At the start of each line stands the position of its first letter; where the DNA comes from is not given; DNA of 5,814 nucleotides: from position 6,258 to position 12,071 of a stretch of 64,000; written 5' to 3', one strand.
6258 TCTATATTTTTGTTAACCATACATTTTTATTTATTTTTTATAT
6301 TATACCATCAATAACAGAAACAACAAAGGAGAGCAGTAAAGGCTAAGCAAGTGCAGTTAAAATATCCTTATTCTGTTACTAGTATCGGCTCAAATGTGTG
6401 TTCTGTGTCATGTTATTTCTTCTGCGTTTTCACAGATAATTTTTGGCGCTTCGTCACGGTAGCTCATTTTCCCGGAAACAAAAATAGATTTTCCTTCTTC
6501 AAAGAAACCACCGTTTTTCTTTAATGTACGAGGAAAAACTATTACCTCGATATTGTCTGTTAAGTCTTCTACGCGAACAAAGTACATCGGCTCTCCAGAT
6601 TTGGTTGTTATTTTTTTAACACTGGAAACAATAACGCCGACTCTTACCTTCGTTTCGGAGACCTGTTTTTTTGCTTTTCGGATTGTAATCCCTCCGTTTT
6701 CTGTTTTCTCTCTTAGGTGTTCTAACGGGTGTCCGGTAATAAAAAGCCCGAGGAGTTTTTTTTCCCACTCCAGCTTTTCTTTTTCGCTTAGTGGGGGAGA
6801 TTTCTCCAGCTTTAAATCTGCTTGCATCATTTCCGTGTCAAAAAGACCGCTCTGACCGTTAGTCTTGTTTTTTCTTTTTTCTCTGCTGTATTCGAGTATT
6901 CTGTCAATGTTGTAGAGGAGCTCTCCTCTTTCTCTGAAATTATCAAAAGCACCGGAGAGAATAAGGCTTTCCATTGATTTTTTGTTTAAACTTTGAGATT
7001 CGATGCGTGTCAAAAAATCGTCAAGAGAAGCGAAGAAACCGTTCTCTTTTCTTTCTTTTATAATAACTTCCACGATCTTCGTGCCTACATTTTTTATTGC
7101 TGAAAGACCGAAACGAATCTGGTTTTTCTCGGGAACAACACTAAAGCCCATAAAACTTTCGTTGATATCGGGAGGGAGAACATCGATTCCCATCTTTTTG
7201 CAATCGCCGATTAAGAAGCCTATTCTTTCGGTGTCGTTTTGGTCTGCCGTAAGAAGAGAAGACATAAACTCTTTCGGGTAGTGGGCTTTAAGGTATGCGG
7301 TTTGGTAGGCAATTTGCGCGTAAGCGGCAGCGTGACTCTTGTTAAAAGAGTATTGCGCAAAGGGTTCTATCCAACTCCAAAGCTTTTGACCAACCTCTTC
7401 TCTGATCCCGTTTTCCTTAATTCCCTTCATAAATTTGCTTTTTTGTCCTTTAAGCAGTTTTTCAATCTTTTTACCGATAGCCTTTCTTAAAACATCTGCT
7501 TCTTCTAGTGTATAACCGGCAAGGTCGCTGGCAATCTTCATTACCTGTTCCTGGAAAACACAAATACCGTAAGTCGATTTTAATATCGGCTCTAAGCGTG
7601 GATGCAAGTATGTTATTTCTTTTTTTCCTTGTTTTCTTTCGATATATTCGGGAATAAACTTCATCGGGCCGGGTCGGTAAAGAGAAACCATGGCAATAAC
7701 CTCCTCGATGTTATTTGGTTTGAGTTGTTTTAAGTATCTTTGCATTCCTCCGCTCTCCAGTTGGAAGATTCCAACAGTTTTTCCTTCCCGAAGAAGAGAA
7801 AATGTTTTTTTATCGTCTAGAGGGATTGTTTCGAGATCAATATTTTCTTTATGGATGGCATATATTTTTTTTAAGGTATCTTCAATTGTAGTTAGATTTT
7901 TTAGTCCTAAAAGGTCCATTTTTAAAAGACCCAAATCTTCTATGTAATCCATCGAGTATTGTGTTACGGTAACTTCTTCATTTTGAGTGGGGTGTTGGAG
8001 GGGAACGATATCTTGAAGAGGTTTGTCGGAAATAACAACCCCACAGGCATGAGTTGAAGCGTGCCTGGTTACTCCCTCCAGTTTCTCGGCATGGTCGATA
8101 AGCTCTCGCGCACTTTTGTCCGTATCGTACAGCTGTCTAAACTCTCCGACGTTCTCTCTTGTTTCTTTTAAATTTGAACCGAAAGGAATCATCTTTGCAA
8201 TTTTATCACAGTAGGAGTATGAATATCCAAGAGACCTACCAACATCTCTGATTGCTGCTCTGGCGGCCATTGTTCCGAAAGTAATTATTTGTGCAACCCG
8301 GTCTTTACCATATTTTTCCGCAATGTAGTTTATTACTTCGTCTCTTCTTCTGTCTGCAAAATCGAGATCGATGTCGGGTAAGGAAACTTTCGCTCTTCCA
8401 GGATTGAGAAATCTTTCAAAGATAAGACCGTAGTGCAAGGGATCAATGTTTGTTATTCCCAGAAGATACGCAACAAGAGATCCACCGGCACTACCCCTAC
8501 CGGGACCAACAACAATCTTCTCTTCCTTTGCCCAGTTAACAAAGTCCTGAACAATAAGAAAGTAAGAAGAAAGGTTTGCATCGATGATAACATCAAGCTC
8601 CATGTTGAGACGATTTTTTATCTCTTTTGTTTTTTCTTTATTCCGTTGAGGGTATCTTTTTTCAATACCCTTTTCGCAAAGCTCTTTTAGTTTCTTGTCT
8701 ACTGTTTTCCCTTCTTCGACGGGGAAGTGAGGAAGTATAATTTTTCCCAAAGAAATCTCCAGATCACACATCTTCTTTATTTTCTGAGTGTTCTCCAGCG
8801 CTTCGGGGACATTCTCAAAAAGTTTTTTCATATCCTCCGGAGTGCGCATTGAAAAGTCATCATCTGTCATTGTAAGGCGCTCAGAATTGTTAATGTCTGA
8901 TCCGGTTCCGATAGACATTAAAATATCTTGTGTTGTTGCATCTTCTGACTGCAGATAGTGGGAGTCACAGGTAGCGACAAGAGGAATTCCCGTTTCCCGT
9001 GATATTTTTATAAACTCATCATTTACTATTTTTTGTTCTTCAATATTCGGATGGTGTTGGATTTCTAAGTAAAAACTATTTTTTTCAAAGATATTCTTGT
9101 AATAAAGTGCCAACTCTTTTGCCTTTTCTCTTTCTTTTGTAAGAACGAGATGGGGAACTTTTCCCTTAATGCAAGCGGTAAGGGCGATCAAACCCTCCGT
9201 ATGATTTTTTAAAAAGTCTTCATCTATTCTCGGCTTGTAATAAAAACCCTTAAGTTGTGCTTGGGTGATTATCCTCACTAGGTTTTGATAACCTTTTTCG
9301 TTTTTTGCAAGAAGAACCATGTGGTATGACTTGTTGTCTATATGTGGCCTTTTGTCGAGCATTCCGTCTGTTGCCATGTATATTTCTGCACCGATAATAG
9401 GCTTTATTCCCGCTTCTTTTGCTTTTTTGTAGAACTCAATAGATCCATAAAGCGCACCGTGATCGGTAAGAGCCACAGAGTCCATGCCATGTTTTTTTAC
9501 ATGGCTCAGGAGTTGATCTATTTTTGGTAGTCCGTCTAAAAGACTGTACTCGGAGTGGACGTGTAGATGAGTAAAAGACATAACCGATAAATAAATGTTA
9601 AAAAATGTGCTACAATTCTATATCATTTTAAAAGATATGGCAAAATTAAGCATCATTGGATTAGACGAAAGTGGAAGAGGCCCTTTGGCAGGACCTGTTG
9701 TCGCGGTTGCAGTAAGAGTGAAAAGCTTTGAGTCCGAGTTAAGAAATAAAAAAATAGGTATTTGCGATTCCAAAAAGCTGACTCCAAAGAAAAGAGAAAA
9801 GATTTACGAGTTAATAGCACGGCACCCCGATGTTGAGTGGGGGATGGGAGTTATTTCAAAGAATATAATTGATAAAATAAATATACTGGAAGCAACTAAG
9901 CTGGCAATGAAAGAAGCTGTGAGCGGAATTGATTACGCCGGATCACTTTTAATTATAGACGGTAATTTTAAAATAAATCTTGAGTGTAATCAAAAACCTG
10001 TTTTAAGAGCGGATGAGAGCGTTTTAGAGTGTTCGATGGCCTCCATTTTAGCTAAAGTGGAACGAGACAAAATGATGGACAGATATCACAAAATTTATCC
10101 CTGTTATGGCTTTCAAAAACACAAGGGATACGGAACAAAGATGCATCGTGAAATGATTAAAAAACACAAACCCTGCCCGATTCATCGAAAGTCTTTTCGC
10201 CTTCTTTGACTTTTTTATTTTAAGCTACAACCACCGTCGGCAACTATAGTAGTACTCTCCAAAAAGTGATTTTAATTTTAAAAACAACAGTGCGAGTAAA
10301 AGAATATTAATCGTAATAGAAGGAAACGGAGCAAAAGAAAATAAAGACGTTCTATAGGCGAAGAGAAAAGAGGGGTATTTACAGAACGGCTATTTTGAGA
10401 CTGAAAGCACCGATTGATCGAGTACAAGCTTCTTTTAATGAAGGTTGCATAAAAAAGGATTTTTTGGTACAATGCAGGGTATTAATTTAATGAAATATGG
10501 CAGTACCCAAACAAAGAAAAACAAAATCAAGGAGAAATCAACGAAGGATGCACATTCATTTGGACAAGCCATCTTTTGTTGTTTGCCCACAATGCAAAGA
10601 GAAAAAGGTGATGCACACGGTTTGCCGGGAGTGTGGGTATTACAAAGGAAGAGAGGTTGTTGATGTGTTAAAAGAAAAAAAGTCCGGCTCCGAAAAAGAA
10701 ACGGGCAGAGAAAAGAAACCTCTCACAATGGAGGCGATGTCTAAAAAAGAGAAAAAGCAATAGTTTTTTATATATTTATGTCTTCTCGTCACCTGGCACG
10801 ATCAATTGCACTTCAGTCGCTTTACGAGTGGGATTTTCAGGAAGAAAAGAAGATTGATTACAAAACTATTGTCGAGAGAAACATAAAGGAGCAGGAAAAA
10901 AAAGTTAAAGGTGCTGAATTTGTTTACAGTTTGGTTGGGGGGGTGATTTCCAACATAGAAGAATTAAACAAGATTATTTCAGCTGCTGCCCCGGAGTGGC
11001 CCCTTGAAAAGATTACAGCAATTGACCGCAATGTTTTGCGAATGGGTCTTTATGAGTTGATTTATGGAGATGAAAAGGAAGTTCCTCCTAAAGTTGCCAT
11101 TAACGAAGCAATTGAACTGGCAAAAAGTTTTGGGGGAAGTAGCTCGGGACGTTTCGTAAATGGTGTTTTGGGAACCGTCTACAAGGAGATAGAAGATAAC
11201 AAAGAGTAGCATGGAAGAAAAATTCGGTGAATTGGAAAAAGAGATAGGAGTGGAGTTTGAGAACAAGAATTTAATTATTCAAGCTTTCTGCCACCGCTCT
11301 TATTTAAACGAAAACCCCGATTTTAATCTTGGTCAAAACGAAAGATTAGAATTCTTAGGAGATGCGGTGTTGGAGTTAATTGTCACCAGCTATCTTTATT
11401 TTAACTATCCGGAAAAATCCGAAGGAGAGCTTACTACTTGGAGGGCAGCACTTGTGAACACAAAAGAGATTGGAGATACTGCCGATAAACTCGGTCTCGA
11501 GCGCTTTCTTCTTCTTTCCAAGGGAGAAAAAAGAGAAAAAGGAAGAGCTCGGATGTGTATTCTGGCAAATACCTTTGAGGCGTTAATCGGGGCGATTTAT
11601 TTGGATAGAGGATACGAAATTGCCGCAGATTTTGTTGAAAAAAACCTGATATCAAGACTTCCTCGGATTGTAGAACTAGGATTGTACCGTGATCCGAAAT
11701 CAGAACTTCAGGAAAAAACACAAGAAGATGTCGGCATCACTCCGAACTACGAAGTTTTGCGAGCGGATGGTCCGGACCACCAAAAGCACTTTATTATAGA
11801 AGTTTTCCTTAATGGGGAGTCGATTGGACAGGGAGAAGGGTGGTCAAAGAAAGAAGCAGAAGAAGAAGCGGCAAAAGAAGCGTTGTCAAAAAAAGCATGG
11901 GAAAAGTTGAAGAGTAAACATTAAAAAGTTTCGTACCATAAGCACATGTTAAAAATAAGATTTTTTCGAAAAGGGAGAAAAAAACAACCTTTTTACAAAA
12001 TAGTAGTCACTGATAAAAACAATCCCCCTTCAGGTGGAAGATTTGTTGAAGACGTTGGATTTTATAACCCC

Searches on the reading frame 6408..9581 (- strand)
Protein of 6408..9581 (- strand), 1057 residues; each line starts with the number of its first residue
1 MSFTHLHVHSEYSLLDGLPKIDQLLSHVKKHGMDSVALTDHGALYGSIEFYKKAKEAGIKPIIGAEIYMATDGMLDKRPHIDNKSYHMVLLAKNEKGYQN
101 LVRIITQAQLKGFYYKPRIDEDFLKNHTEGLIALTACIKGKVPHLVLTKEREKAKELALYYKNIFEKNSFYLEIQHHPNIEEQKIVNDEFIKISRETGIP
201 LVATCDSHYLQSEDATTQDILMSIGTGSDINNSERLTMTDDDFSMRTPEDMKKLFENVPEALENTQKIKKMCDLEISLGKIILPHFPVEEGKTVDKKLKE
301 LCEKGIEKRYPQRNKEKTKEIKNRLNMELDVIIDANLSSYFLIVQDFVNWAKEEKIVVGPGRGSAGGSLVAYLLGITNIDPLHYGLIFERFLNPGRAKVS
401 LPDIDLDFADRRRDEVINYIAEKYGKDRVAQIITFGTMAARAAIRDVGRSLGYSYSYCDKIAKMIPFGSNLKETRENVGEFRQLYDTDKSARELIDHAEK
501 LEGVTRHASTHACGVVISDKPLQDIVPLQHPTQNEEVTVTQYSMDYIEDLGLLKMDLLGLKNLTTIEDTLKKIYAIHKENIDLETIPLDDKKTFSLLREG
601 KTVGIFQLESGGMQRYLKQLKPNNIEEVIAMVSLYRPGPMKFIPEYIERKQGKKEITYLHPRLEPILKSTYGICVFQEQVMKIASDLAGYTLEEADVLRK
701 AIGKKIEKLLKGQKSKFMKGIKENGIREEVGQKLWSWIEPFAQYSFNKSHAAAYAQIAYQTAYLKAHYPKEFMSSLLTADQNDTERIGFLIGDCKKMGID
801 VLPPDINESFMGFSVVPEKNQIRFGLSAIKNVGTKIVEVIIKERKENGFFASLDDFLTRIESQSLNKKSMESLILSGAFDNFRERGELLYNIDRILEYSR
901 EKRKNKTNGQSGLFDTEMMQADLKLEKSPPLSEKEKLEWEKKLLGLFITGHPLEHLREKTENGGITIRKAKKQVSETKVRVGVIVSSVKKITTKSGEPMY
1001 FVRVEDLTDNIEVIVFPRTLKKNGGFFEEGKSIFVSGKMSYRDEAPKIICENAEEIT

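Call 57: search_protein_families(library=ncbifam, proteins=[window:6408-9581:-], max_evalue=0.00001)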
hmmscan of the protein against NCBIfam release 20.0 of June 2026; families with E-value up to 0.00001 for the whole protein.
window:6408-9581:- (1057 aa): 14 families
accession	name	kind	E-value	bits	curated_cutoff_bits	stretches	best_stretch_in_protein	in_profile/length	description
NF005298.0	PRK06826.1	equivalog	0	1396.2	1260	1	1-1056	3-1072/1151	DNA polymerase III subunit alpha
NF004226.0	PRK05673.1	equivalog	0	1340.2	1002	1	1-1056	4-1062/1146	DNA polymerase III subunit alpha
TIGR00594.1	polc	superfamily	0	1304.9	434.35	1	3-1016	1-1022/1022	DNA polymerase III subunit alpha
NF005617.0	PRK07374.1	equivalog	0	1071.2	1653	1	1-1056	1-1080/1170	DNA polymerase III subunit alpha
NF005377.0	PRK06920.1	equivalog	0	1031.4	1806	1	1-1054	1-1021/1108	DNA polymerase III subunit alpha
NF005516.0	PRK07135.1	equivalog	1.9e-229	764.5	1084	2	252-1020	185-941/974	DNA polymerase III DnaE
NF007079.0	PRK09532.1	equivalog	1.2e-215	718.5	1525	1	1-748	1-778/876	DNA polymerase III subunit alpha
NF005582.0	PRK07279.1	equivalog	4.7e-209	696.9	1279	1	3-1055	2-963/1033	DNA polymerase III subunit alpha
NF004550.0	PRK05898.1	equivalog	1e-207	692.5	1182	2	202-1010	138-930/971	DNA polymerase III subunit alpha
NF004225.0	PRK05672.1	subfamily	8.8e-205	682.9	939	1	2-1055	5-1031/1047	error-prone DNA polymerase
NF005616.0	PRK07373.1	equivalog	1.3e-84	284.4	646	1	742-1056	34-360/449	DNA polymerase III subunit alpha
NF001688.0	PRK00448.1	equivalog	3e-74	250.4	873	3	83-383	612-914/1445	PolC-type DNA polymerase III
TIGR01405.1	polC_Gram_pos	equivalog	1.2e-63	215.4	1043.45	4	83-383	378-679/1211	DNA polymerase III subunit alpha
NF041577.1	nside_bi_sphtase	equivalog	2.9e-06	26.6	400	1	4-69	4-67/276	3',5'-nucleoside bisphosphate phosphatase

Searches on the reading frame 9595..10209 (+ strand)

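Call 57: search_protein_families(library=ncbifam, proteins=[P0138], max_evalue=0.00001)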
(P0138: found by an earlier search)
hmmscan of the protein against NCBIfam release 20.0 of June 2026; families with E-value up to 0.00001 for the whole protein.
P0138 (761 aa): 10 families
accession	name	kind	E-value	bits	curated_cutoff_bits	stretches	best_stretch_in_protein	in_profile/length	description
TIGR03346.1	chaperone_ClpB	equivalog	1.4e-132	443.8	1232.1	2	440-757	530-850/853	ATP-dependent chaperone ClpB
TIGR02639.1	ClpA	equivalog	1.2e-117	394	993.15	1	102-750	82-732/734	ATP-dependent Clp protease ATP-binding subunit ClpA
NF008118.0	PRK10865.1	equivalog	2e-116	389.9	1417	2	442-754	535-850/857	ATP-dependent chaperone ClpB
NF033606.1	heat_AAA_ClpK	exception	1.8e-107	360.4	1900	2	442-752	580-898/949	heat shock survival AAA family ATPase ClpK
NF033607.0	disagg_AAA_ClpG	exception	1.8e-107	360.4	1900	2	441-748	558-872/932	AAA family protein disaggregase ClpG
TIGR03345.1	VI_ClpV1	equivalog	3.7e-103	346.4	884.95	2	442-740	533-838/852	type VI secretion system ATPase TssH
NF008263.0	PRK11034.1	equivalog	3.5e-84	283.1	1350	1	189-753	167-736/758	ATP-dependent Clp protease ATP-binding subunit ClpA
NF003229.0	PRK04195.1-5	equivalog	3.7e-07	29.2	280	1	477-640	19-163/413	replication factor C large subunit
NF001679.0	PRK00440.1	equivalog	5.2e-07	29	303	0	505-582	39-114/322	replication factor C small subunit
NF003745.1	PRK05342.1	equivalog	3.4e-06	26.2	359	0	467-528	63-132/418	ATP-dependent Clp protease ATP-binding subunit ClpX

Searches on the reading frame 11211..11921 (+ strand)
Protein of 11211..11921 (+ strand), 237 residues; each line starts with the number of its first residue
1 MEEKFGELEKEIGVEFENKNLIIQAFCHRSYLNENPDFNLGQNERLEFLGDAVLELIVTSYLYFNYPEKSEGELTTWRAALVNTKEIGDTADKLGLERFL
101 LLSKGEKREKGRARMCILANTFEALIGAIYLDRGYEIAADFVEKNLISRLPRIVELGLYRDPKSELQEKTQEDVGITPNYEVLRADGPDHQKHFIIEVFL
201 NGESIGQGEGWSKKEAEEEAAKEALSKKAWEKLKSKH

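Call 7: search_protein_families(library=pfam, proteins=[window:11211-11921:+], max_evalue=0.01)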
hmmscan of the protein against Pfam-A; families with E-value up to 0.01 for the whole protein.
window:11211-11921:+ (237 aa): 6 families
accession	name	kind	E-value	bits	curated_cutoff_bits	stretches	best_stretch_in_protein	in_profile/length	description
PF14622.11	Ribonucleas_3_3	-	4.7e-39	133.9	35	1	18-149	1-127/128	Ribonuclease-III-like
PF00636.31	Ribonuclease_3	-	2.9e-26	92.7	27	1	44-134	1-102/102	Ribonuclease III domain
PF00035.32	dsrm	-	7.9e-15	55.6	23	1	162-227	1-65/66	Double-stranded RNA binding motif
PF22935.1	RM44_endonuclase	-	7.8e-08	32.9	27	1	12-129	13-139/139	Large ribosomal subunit protein mL44, endonuclease domain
PF24995.1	DSRM_2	-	0.0044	17.9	27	1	185-227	36-76/79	dsRNA binding domain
PF14709.13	DND1_DSRM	-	0.0054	17.4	25.7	0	177-233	18-79/80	double strand RNA binding domain from DEAD END PROTEIN 1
